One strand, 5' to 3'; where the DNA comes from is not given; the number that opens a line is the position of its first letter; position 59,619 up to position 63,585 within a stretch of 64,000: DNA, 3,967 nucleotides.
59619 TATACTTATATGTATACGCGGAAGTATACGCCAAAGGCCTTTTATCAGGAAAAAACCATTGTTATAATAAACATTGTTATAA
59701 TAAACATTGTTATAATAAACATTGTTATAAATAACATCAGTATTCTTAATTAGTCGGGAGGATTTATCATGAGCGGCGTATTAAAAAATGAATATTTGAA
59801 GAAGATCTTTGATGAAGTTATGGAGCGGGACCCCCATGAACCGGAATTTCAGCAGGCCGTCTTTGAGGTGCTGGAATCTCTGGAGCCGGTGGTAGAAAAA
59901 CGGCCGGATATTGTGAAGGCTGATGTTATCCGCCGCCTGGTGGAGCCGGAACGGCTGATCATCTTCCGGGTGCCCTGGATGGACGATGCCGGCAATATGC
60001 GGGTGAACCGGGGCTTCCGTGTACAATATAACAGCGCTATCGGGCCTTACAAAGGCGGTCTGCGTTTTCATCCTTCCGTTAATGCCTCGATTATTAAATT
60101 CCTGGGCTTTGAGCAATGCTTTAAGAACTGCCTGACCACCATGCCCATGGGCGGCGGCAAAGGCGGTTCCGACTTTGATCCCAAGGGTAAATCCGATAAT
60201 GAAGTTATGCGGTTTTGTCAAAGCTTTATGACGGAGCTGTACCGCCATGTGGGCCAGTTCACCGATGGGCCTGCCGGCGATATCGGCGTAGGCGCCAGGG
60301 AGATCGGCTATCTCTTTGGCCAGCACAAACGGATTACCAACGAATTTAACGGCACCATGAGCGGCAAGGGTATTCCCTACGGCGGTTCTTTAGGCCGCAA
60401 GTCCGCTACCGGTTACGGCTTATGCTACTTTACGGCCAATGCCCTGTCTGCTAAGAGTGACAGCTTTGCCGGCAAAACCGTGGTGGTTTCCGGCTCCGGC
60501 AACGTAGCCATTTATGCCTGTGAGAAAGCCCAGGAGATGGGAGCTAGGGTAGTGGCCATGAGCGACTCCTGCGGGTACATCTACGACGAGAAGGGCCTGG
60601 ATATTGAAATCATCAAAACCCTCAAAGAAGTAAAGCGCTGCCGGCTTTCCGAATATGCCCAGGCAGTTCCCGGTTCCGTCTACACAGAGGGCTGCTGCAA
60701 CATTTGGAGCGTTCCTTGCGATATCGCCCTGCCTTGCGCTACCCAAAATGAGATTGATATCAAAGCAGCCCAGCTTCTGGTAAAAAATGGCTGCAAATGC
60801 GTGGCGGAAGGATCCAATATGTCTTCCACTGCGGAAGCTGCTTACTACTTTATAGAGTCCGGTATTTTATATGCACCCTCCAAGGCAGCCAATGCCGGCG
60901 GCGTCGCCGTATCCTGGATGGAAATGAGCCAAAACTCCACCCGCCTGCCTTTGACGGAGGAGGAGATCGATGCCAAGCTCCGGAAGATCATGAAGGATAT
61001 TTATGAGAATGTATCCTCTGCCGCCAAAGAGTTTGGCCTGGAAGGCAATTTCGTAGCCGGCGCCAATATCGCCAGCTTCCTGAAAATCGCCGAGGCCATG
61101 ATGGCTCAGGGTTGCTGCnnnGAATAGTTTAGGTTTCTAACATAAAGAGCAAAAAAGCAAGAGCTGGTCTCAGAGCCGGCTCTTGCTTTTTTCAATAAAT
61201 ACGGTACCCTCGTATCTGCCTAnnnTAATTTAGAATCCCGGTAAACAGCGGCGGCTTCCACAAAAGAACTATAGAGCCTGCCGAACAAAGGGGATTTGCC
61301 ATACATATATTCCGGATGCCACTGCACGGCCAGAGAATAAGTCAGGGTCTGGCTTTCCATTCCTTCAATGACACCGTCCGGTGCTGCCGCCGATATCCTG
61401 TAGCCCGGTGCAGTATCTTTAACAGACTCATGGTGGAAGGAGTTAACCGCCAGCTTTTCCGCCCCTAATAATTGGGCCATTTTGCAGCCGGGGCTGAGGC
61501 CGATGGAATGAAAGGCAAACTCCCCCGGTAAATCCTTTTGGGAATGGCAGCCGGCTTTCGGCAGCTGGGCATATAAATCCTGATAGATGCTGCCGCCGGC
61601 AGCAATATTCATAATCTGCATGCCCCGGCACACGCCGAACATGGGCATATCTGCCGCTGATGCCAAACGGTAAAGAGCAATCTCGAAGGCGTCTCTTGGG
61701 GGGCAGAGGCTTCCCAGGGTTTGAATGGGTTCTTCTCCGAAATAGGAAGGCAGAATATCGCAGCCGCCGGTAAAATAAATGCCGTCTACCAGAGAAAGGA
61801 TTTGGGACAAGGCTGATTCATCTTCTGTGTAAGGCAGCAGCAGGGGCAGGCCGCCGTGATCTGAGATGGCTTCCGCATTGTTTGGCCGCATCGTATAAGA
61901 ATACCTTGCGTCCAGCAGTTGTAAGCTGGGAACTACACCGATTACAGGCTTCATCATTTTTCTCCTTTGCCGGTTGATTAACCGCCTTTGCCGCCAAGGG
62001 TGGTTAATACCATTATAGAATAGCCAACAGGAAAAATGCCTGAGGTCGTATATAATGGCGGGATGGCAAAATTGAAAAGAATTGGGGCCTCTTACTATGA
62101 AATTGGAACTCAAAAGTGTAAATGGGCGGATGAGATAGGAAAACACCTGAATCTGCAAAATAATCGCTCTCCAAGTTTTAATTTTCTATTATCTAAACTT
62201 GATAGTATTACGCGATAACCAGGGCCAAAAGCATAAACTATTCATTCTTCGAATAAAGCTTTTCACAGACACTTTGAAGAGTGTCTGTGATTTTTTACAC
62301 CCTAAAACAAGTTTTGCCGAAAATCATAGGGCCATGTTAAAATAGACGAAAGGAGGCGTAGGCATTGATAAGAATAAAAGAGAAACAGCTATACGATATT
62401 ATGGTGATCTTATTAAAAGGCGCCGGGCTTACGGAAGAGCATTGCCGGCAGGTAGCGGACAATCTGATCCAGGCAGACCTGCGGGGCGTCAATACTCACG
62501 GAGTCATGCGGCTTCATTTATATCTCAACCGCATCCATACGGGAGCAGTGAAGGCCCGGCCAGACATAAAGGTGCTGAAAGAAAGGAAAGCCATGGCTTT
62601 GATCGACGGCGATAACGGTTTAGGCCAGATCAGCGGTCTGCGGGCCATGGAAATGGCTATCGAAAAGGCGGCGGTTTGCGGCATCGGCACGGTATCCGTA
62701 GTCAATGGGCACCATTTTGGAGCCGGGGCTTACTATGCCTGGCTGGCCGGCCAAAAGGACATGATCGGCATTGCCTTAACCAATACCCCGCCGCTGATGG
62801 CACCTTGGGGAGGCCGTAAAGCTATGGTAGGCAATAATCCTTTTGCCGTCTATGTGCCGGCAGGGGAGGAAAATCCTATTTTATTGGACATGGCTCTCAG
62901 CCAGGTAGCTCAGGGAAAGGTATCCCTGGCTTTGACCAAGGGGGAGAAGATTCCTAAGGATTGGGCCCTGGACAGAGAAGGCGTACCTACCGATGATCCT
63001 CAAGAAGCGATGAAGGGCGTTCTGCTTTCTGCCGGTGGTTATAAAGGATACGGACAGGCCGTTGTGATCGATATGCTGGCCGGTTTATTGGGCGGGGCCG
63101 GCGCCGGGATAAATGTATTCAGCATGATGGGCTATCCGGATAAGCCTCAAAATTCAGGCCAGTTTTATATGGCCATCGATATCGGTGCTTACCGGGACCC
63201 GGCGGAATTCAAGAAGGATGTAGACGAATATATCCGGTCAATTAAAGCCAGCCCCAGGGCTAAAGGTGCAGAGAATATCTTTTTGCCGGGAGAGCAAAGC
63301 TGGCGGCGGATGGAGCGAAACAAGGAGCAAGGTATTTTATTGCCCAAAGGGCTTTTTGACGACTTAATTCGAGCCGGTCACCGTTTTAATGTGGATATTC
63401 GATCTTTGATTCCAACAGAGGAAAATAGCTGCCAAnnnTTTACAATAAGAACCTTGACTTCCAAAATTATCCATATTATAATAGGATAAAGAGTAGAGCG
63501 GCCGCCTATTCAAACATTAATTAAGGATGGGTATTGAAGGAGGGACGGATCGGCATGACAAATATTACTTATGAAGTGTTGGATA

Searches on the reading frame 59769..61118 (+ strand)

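Call 61: search_protein_families(library=pfam, proteins=[window:59769-61118:+], max_evalue=0.01)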
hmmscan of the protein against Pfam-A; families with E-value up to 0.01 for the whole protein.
window:59769-61118:+ (450 aa): 2 families
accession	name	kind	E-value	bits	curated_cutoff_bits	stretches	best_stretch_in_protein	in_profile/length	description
PF00208.27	ELFV_dehydrog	-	3.5e-86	289.3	23.4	1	205-448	1-241/241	Glutamate/Leucine/Phenylalanine/Valine dehydrogenase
PF02812.23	ELFV_dehydrog_N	-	2.7e-48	163.4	25.3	1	60-187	1-128/129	Glu/Leu/Phe/Val dehydrogenase, dimerisation domain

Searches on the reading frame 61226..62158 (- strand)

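Call 61: search_protein_families(library=pfam, proteins=[window:61226-62158:-], max_evalue=0.01)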
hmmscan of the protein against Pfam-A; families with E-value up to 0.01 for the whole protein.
window:61226-62158:- (311 aa): 2 families
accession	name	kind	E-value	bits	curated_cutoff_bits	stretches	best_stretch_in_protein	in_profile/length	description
PF07722.19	Peptidase_C26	-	1.3e-59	202.1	20.5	1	71-283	1-219/219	Peptidase C26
PF00117.34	GATase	-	1.6e-13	51.2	22.8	1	159-287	61-176/190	Glutamine amidotransferase class-I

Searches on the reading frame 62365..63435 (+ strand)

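Call 61: search_protein_families(library=pfam, proteins=[window:62365-63435:+], max_evalue=0.01)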
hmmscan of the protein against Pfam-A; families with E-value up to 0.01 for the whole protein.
window:62365-63435:+ (357 aa): 1 family
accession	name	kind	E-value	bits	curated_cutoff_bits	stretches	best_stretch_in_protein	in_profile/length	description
PF02615.19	Ldh_2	-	3.3e-120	401.6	38.8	1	5-334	2-332/333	Malate/L-lactate dehydrogenase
